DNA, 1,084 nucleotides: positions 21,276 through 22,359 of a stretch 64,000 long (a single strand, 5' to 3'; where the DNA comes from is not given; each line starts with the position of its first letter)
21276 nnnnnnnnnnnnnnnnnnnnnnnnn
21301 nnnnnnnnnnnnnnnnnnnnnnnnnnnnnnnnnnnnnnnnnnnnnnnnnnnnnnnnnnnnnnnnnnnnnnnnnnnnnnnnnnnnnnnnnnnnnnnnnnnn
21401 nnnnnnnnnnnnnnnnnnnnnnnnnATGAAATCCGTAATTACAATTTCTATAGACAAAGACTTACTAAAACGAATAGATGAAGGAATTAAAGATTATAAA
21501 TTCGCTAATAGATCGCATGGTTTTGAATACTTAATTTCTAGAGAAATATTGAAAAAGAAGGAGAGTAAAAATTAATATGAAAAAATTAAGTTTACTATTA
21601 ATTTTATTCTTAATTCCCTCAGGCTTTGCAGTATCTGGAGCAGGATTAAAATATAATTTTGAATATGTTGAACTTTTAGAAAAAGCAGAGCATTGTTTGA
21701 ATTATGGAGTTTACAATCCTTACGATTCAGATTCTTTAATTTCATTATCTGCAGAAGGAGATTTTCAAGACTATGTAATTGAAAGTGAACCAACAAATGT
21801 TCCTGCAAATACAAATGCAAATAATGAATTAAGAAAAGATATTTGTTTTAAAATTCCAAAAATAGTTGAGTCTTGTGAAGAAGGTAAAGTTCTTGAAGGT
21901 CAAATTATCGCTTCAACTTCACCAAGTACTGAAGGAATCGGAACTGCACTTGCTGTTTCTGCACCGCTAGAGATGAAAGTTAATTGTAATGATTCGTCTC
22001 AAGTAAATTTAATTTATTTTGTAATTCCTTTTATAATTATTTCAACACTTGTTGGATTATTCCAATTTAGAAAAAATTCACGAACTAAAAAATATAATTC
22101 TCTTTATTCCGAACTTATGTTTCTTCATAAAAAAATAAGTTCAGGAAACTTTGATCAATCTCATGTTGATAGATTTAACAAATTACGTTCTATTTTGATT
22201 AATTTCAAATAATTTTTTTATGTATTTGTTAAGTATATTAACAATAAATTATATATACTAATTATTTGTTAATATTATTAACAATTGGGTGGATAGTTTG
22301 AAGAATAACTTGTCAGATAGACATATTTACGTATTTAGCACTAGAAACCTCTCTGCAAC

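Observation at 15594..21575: Giant adhesin gene bracketed by two paralogous RHH mini-genes with overlapping start/stop codons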

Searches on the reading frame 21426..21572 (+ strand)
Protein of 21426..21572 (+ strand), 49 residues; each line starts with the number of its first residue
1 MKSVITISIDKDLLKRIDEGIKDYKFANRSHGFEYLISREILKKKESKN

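Call 8: search_protein_families(library=pfam, proteins=[window:21426-21572:+], max_evalue=1)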
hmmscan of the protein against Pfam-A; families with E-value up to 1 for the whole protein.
window:21426-21572:+ (49 aa): 1 family
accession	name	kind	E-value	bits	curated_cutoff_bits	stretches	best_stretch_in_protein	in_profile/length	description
PF01402.27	RHH_1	-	0.0031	17.8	20.5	1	5-30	2-26/39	Ribbon-helix-helix protein, copG family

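Call 15: find_homologous_proteins(query=window:21426-21572:+, max_evalue=0.01)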
Query seq(49 aa) (49 aa): 11 proteins with E <= 0.01 among 11 candidates.
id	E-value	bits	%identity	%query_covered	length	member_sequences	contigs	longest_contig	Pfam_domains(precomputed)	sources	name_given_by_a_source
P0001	5.5e-23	96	100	100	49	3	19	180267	-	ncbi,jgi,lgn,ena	jgi:metal-responsive CopG/Arc/MetJ family transcriptional regulator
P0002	4.5e-21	90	96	100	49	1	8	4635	-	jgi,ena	-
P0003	3.3e-16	75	80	100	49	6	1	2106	-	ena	-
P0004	3.9e-16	74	80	100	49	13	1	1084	-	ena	-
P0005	9.4e-15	70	78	100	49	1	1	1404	-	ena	-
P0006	6.0e-12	62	70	90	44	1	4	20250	-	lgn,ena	-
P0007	2.0e-9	54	64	90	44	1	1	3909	-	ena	-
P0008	2.4e-8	51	67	92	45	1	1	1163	-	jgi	-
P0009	7.9e-8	49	63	84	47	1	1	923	-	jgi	jgi:metal-responsive CopG/Arc/MetJ family transcriptional regulator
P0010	2.7e-7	47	61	94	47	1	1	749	-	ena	-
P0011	3.6e-5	41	61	78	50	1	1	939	-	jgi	jgi:Arc/MetJ-type ribon-helix-helix transcriptional regulator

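Call 16: find_encoding_contigs(protein=P0006, flank=10000, max_places=4)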
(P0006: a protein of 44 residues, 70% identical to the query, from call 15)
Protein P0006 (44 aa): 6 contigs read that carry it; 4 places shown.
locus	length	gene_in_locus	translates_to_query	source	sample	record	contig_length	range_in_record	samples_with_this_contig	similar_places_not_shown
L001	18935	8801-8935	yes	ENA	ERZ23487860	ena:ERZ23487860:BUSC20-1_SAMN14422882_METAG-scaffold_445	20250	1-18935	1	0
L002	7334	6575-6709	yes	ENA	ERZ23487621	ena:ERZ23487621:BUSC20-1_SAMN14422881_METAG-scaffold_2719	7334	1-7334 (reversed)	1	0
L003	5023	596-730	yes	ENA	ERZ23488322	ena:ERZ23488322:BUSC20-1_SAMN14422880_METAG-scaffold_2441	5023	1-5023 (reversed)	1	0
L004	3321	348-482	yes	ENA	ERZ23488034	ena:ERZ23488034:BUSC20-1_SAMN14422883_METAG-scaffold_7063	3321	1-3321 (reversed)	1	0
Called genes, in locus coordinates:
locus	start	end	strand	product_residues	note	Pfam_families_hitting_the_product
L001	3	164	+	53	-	?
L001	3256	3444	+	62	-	-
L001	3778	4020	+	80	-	-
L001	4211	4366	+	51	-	-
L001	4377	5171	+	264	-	PF03372:Exo_endo_phos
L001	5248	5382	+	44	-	-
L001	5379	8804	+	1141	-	PF13385:Laminin_G_3, PF00028:Cadherin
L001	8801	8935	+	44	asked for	-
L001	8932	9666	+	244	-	-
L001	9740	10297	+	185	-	-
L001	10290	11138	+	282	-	-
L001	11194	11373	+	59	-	-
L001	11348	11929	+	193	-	-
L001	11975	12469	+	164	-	-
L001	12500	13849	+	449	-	-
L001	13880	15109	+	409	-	-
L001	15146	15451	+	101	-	-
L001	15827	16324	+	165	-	-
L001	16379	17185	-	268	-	PF02899:Phage_int_SAM_1 (faint), PF13495:Phage_int_SAM_4, PF00589:Phage_integrase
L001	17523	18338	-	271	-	PF01370:Epimerase, PF04321:RmlD_sub_bind, PF01073:3Beta_HSD, PF02719:Polysacc_synt_2, PF07993:NAD_binding_4, PF16363:GDP_Man_Dehyd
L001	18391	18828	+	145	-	PF25213:HVO_A0261_N (faint)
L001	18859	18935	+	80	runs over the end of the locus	-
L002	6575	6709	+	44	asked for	-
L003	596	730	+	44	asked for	-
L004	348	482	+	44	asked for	-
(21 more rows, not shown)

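Call 17: find_encoding_contigs(protein=P0001, flank=10000, max_places=6)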
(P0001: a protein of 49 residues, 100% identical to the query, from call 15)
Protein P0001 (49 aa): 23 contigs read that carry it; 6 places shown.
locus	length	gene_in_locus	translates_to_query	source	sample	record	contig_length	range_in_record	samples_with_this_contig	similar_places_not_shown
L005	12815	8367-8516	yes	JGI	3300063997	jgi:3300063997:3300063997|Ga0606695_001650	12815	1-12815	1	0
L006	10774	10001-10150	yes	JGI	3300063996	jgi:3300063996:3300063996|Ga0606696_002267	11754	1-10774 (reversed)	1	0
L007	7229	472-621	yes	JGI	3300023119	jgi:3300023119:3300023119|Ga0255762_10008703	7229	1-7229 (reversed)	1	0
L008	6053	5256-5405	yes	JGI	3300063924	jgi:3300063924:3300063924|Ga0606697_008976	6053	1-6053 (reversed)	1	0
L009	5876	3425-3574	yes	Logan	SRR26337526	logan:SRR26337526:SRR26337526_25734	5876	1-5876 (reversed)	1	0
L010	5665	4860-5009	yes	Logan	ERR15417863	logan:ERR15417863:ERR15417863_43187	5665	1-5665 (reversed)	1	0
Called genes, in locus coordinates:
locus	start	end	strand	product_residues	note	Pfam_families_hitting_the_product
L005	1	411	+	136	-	?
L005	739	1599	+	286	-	-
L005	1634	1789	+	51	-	-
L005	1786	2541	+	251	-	PF03372:Exo_endo_phos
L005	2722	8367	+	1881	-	PF17892:Cadherin_5, PF17963:Big_9, PF13385:Laminin_G_3, PF17803:Cadherin_4, PF17892:Cadherin_5, PF17963:Big_9, PF13385:Laminin_G_3, PF17803:Cadherin_4, +2 more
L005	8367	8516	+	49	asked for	-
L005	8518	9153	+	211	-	-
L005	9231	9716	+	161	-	-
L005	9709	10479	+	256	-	-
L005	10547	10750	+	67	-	-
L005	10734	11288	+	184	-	-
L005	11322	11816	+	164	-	-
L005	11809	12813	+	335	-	?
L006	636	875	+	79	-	-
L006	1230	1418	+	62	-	-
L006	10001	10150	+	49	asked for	-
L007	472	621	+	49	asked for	-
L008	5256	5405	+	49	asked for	-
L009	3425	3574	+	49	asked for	-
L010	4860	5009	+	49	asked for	-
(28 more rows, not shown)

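Call 46: search_protein_families(library=ncbifam, proteins=[window:21426-21572:+], max_evalue=0.1)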
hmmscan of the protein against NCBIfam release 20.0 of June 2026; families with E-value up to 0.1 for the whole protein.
window:21426-21572:+ (49 aa): 6 families
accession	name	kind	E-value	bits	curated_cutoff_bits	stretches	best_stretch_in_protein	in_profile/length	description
NF002815.0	PRK02967.1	equivalog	0.00011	22.3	83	1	5-47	4-46/139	nickel-responsive transcriptional regulator NikR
NF003381.0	PRK04460.1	equivalog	0.0002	21.4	105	1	5-45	7-47/139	nickel-responsive transcriptional regulator NikR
TIGR02793.1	nikR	equivalog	0.0019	18.4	175.45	1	5-45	3-42/129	nickel-responsive transcriptional regulator NikR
NF002169.0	PRK01002.1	subfamily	0.0058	16.6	111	1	5-44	7-46/141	nickel responsive regulator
NF053762.1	aCcr1_fam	equivalog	0.0088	15.9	60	1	4-19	2-17/38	aCcr1 family cell cycle regulator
NF001884.0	PRK00630.1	subfamily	0.062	13.4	119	1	6-44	14-52/148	nickel responsive regulator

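Call 71: search_protein_families(library=padloc, proteins=[window:21426-21572:+], max_evalue=0.01)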
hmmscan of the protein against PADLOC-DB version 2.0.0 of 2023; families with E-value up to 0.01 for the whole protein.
window:21426-21572:+ (49 aa): 0 families

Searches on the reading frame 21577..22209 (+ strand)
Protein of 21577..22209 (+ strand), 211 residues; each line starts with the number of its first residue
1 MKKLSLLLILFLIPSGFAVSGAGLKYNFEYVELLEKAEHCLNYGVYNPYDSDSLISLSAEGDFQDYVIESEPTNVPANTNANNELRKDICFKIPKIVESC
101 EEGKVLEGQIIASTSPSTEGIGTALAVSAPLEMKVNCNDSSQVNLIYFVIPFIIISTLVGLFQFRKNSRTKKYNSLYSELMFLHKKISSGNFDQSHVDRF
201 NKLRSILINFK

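Call 8: search_protein_families(library=pfam, proteins=[window:21577-22209:+], max_evalue=1)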
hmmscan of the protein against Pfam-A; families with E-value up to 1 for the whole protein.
window:21577-22209:+ (211 aa): 1 family
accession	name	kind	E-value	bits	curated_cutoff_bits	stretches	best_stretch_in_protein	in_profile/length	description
PF06502.16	Equine_IAV_S2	-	0.022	15.3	21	0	121-172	16-67/67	Equine infectious anaemia virus S2 protein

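Call 46: search_protein_families(library=ncbifam, proteins=[window:21577-22209:+], max_evalue=0.1)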
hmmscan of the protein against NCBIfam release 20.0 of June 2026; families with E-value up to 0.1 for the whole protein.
window:21577-22209:+ (211 aa): 0 families

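Call 71: search_protein_families(library=padloc, proteins=[window:21577-22209:+], max_evalue=0.01)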
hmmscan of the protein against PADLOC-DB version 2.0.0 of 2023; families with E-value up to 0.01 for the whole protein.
window:21577-22209:+ (211 aa): 1 family
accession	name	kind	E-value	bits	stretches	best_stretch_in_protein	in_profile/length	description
PDLC03009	Hydrolase-TM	-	0.0028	15.7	1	88-177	95-184/210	-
